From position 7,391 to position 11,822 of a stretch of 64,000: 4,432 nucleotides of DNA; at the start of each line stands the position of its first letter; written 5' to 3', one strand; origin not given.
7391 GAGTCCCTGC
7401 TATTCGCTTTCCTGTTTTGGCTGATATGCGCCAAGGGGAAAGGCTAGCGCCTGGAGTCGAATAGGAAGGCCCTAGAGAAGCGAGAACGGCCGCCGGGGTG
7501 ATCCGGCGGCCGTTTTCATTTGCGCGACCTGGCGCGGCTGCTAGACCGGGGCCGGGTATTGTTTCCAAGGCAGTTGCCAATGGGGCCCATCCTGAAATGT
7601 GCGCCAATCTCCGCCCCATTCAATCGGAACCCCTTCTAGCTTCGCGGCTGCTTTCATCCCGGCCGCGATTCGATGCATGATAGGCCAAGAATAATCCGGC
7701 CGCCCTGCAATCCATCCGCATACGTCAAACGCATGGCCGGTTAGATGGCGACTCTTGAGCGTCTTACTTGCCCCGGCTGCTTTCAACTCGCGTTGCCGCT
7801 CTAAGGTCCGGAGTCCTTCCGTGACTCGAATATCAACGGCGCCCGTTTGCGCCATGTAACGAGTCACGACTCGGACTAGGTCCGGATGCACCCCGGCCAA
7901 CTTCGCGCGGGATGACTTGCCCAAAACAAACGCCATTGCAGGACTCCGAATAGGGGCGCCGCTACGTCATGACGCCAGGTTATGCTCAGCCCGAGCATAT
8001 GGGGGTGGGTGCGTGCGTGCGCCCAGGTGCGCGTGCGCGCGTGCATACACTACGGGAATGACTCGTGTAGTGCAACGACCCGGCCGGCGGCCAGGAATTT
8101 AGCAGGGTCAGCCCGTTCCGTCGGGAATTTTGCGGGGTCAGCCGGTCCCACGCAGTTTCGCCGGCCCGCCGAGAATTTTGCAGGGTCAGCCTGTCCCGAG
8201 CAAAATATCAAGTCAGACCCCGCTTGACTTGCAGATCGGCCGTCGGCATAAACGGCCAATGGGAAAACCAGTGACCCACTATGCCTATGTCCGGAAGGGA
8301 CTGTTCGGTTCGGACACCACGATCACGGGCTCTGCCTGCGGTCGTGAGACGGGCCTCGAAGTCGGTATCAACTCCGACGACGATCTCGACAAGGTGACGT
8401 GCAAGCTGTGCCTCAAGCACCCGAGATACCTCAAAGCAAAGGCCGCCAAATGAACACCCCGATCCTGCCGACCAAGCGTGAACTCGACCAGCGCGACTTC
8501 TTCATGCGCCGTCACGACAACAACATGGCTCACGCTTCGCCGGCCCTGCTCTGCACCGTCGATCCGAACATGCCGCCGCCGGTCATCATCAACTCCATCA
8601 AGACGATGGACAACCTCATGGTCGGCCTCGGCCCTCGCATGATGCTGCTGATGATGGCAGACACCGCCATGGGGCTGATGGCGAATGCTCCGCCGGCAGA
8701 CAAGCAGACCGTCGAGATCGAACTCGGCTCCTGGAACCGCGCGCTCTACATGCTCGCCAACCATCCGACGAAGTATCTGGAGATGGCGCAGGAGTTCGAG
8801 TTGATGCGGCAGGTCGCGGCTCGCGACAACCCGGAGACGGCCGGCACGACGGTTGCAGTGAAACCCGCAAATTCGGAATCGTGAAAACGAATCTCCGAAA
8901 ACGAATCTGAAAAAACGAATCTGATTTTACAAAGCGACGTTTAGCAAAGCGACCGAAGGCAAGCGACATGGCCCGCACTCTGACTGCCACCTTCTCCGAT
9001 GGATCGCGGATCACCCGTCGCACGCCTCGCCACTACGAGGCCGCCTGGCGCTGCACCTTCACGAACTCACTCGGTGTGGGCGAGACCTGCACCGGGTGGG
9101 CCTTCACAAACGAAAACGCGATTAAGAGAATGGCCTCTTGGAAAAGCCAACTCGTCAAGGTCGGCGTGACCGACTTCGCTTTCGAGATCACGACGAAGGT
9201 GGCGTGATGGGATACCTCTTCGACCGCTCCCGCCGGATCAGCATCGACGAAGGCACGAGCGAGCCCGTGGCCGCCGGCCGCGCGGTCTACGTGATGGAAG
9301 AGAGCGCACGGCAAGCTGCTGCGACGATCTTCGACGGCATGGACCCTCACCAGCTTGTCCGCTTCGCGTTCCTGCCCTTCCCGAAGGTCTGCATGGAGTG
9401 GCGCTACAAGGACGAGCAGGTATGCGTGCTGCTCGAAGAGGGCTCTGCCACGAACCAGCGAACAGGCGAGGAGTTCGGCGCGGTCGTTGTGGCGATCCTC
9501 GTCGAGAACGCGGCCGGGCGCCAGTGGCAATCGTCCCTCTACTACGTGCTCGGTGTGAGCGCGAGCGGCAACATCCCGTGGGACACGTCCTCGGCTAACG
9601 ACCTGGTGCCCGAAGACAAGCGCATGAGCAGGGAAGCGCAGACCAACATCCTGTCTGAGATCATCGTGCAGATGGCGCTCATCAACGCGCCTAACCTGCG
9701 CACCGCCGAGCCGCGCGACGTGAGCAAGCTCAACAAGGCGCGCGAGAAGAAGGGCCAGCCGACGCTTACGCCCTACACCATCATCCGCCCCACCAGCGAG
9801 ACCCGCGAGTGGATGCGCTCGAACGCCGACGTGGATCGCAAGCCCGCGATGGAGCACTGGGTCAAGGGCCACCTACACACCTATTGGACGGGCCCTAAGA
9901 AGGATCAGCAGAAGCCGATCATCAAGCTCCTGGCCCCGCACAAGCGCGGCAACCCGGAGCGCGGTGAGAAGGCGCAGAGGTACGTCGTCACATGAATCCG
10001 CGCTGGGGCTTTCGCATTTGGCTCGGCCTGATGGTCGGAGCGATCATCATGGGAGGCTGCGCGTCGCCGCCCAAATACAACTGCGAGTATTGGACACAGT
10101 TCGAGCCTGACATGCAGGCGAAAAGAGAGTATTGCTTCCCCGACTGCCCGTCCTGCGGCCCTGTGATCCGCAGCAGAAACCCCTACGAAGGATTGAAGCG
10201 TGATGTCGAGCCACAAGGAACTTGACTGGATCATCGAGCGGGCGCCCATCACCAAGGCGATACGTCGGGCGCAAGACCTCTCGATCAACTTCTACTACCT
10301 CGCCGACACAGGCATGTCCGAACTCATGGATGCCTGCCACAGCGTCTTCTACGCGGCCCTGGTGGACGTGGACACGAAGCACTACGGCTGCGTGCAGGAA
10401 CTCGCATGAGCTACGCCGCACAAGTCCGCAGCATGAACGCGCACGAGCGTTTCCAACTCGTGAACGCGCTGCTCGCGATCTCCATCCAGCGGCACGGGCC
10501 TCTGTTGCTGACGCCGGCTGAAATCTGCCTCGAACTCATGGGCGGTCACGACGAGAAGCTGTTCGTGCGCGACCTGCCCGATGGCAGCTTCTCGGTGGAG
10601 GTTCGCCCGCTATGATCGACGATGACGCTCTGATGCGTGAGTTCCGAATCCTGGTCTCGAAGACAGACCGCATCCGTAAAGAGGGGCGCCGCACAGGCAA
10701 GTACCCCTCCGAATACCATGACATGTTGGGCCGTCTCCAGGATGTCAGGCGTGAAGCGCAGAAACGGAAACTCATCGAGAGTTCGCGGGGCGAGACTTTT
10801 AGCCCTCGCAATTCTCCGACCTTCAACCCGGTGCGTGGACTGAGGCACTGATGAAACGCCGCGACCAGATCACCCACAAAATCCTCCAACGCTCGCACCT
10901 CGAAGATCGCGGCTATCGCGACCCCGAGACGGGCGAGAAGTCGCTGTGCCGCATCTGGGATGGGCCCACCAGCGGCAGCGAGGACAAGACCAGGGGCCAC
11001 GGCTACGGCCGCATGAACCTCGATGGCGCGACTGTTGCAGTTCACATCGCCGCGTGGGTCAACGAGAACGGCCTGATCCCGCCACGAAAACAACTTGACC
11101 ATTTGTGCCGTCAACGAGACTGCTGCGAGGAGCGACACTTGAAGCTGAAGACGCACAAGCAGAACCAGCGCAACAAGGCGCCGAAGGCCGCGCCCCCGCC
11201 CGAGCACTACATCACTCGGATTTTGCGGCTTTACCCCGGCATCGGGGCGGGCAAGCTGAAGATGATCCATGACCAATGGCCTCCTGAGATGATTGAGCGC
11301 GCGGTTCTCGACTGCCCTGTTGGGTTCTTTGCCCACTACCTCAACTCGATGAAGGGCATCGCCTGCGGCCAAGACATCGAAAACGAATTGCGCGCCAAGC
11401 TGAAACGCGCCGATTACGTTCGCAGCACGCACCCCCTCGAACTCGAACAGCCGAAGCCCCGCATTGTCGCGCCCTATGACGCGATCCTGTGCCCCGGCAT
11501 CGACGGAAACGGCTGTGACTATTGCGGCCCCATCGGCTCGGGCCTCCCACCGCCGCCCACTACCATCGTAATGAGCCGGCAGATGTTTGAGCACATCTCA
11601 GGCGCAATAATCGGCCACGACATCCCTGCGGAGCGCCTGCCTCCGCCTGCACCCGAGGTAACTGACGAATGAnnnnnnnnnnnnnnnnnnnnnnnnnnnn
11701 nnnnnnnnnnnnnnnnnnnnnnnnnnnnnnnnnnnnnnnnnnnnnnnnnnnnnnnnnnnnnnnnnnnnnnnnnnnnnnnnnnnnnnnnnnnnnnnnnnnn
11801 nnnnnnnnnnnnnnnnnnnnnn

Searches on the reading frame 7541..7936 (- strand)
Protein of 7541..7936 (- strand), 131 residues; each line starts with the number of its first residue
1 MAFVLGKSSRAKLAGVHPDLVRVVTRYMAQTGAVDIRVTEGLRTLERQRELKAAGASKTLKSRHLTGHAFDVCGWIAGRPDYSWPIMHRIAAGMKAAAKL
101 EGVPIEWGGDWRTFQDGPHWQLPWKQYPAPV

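Call 72: search_protein_families(library=pfam, proteins=[window:7541-7936:-], max_evalue=0.01)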
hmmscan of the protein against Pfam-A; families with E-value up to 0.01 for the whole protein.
window:7541-7936:- (131 aa): 3 families
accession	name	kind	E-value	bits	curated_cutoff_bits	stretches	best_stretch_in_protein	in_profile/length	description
PF13539.11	Peptidase_M15_4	-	3.5e-09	37.6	25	1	57-121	3-69/70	D-alanyl-D-alanine carboxypeptidase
PF18979.5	DUF5715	-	0.0027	17.9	26.8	1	31-73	76-118/171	Family of unknown function (DUF5715)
PF08291.16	Peptidase_M15_3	-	0.0073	16.9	23.2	1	17-73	25-75/108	Peptidase M15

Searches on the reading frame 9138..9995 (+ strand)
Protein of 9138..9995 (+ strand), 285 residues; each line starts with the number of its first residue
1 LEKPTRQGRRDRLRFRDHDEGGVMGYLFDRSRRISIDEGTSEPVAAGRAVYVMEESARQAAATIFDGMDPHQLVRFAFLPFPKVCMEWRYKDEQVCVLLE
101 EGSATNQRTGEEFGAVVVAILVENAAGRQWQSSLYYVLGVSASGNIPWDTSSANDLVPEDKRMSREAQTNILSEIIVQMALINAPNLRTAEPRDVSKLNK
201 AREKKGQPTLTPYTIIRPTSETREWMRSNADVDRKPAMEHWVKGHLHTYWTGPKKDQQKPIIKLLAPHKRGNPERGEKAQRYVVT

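Call 16: search_protein_families(library=pfam, proteins=[window:9138-9995:+], max_evalue=0.001)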
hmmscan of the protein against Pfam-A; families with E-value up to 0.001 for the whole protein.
window:9138-9995:+ (285 aa): 0 families

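Call 19: search_protein_families(library=phrogs, proteins=[window:9138-9995:+], max_evalue=0.001)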
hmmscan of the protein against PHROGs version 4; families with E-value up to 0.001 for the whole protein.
window:9138-9995:+ (285 aa): 1 family
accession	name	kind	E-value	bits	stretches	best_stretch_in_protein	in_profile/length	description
phrog_20769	-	unknown function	1.7e-07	31.6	1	134-249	161-279/318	-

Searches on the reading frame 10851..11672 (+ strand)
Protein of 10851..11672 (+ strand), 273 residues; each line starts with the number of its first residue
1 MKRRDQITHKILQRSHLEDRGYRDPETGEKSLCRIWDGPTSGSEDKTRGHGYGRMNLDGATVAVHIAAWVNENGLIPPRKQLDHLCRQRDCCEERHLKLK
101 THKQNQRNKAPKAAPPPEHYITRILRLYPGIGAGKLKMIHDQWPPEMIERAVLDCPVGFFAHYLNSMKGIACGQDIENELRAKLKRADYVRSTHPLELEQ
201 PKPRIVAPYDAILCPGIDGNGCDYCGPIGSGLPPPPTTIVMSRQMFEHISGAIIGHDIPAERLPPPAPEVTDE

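Call 16: search_protein_families(library=pfam, proteins=[window:10851-11672:+], max_evalue=0.001)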
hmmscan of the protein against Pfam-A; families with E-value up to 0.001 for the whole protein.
window:10851-11672:+ (273 aa): 1 family
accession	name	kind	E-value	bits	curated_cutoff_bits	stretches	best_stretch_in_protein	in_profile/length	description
PF13392.12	HNH_3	-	4.8e-09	36.2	24.8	1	63-107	2-46/46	HNH endonuclease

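Call 73: search_protein_families(library=ncbifam, proteins=[window:10851-11672:+], max_evalue=0.001)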
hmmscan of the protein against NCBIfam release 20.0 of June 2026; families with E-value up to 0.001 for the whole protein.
window:10851-11672:+ (273 aa): 0 families
